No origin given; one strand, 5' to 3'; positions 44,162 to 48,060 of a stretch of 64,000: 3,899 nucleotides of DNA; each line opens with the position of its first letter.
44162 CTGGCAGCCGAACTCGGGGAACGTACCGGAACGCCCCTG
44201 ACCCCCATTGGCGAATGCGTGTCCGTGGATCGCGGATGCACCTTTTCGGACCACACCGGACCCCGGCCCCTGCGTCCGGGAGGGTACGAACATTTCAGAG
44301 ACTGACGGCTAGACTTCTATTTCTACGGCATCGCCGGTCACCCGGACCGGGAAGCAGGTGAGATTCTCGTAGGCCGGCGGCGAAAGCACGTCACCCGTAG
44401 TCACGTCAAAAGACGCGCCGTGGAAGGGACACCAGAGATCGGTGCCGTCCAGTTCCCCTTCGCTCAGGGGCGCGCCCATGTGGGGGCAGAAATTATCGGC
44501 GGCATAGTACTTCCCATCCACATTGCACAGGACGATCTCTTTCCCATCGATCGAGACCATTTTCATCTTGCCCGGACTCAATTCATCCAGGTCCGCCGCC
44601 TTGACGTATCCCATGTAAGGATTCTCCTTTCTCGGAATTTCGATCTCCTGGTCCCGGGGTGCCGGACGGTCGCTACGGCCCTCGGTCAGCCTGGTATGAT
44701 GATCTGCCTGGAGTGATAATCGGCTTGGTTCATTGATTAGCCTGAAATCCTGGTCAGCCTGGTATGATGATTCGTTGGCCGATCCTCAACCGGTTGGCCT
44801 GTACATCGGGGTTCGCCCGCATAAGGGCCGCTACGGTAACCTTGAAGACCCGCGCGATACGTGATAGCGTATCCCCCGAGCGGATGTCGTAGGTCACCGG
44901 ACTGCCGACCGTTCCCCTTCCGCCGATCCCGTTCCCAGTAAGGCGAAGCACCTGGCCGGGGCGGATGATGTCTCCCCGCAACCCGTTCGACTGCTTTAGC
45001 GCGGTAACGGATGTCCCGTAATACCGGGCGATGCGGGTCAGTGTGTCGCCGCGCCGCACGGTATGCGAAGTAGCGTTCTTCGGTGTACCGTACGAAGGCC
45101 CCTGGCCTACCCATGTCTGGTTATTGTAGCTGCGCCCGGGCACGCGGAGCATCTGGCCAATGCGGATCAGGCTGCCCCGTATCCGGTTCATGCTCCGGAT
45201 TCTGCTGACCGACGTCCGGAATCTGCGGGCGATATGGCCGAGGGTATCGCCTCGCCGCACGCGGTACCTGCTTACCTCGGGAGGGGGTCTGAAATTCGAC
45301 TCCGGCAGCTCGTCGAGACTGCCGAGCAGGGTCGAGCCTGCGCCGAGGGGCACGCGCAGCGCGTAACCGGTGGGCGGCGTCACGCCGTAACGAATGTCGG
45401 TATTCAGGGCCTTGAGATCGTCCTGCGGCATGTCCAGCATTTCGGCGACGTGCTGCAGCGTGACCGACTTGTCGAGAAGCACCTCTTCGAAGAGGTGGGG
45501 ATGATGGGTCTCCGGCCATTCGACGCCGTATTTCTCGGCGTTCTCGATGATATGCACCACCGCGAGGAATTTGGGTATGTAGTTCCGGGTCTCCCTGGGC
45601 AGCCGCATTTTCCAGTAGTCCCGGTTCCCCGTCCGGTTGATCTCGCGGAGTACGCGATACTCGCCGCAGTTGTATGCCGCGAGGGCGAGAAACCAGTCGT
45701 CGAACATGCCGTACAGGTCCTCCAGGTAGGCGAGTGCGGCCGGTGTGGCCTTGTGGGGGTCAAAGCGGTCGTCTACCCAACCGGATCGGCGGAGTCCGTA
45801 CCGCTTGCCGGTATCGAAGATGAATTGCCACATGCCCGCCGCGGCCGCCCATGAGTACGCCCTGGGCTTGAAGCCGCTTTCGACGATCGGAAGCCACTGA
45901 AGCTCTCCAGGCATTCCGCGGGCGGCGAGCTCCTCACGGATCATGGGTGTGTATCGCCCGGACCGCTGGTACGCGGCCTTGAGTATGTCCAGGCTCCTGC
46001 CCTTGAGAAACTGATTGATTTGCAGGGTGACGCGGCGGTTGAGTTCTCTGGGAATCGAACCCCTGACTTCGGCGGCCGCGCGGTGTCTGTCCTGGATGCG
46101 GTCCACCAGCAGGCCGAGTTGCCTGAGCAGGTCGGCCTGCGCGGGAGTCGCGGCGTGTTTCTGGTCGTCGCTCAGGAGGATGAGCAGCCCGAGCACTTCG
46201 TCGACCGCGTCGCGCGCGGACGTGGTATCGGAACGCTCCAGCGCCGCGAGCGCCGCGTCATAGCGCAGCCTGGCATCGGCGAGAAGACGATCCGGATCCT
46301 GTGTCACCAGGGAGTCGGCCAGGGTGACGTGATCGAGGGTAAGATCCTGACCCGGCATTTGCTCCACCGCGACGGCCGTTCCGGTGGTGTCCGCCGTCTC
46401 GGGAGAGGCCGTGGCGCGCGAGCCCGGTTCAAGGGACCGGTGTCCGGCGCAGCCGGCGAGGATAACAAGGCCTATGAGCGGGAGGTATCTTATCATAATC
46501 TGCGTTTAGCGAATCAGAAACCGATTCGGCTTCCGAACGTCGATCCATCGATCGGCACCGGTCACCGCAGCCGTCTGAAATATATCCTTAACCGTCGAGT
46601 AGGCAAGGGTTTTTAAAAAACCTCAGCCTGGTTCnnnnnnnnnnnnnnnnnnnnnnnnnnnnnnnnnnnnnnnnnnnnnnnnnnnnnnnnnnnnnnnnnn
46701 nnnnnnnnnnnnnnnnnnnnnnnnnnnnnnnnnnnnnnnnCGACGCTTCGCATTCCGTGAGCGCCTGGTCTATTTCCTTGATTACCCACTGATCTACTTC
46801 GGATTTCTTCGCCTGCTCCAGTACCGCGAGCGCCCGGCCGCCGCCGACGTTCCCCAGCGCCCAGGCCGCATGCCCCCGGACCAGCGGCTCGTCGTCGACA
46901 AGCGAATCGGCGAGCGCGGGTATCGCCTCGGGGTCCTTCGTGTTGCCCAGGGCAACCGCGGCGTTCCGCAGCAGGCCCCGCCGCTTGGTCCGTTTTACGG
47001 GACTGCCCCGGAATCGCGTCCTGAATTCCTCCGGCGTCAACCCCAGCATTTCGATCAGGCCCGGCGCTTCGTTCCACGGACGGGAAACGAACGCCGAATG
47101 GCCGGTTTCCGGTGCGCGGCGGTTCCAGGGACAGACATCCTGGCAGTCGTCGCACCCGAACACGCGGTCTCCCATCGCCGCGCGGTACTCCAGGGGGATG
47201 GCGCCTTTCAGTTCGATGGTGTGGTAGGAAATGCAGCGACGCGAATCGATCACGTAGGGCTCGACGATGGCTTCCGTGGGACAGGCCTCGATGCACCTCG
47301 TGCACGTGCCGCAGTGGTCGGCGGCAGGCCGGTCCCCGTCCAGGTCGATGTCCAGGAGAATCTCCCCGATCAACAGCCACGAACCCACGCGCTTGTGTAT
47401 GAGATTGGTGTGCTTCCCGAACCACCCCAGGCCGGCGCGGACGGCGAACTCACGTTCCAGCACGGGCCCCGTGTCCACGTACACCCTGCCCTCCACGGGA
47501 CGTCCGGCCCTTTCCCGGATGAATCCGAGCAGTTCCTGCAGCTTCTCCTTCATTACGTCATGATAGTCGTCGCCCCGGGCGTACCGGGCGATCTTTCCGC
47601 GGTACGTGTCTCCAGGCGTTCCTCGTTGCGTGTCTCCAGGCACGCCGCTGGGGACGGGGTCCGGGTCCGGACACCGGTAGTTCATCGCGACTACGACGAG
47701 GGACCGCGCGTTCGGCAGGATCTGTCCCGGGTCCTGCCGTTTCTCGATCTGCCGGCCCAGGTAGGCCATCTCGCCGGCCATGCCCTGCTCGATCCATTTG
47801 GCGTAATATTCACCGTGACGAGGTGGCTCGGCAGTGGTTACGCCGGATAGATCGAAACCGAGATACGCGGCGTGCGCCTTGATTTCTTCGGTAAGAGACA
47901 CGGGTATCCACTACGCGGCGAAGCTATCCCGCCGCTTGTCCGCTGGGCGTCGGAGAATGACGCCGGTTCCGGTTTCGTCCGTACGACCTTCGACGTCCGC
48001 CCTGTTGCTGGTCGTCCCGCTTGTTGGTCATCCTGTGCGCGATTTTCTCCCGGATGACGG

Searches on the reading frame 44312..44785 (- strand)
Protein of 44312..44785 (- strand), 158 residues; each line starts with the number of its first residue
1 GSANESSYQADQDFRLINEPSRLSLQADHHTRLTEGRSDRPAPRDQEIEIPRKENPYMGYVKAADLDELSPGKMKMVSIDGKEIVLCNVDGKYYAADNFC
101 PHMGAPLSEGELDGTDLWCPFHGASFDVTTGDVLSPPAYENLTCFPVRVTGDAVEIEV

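Call 25: search_protein_families(library=pfam, proteins=[window:44312-44785:-], max_evalue=0.001)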
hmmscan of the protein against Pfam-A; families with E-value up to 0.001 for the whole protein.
window:44312-44785:- (158 aa): 3 families
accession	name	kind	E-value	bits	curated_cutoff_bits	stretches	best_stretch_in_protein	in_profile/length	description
PF00355.32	Rieske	-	5e-22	78.1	20.3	1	61-146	3-88/88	Rieske [2Fe-2S] domain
PF13806.12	Rieske_2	-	3.6e-12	46.6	27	1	60-157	2-104/104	Rieske-like [2Fe-2S] domain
PF22543.2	Rieske_4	-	2.9e-05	24.8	28.4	1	76-134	16-78/119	Soluble Rieske-type ferredoxin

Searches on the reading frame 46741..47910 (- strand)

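Call 25: search_protein_families(library=pfam, proteins=[window:46741-47910:-], max_evalue=0.001)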
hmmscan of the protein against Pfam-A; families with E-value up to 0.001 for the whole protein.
window:46741-47910:- (390 aa): 9 families
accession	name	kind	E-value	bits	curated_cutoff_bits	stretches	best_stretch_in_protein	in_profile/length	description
PF13484.11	Fer4_16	-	4.1e-24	85.6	30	1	199-263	1-66/66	4Fe-4S double cluster binding domain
PF08331.15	QueG_DUF1730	-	5.9e-22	77.8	25.1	1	58-147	1-77/77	Epoxyqueuosine reductase QueG, DUF1730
PF13646.12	HEAT_2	-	3.7e-12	46.8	27.7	1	315-384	18-87/88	HEAT repeats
PF03130.22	HEAT_PBS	-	1.6e-09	37.8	20.9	0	315-339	3-27/27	PBS lyase HEAT-like repeat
PF13237.11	Fer4_10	-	2.1e-05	24.8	25.5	0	198-212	7-21/53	4Fe-4S dicluster domain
PF13513.12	HEAT_EZ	-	5.2e-05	24.1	27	1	327-355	27-55/55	HEAT-like repeat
PF14697.11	Fer4_21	-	0.00023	21.7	35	0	197-215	38-57/59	4Fe-4S dicluster domain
PF12838.12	Fer4_7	-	0.00025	21.9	27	0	199-263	1-51/52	4Fe-4S dicluster domain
PF13183.11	Fer4_8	-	0.00032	21.6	27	0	194-212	48-66/68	4Fe-4S dicluster domain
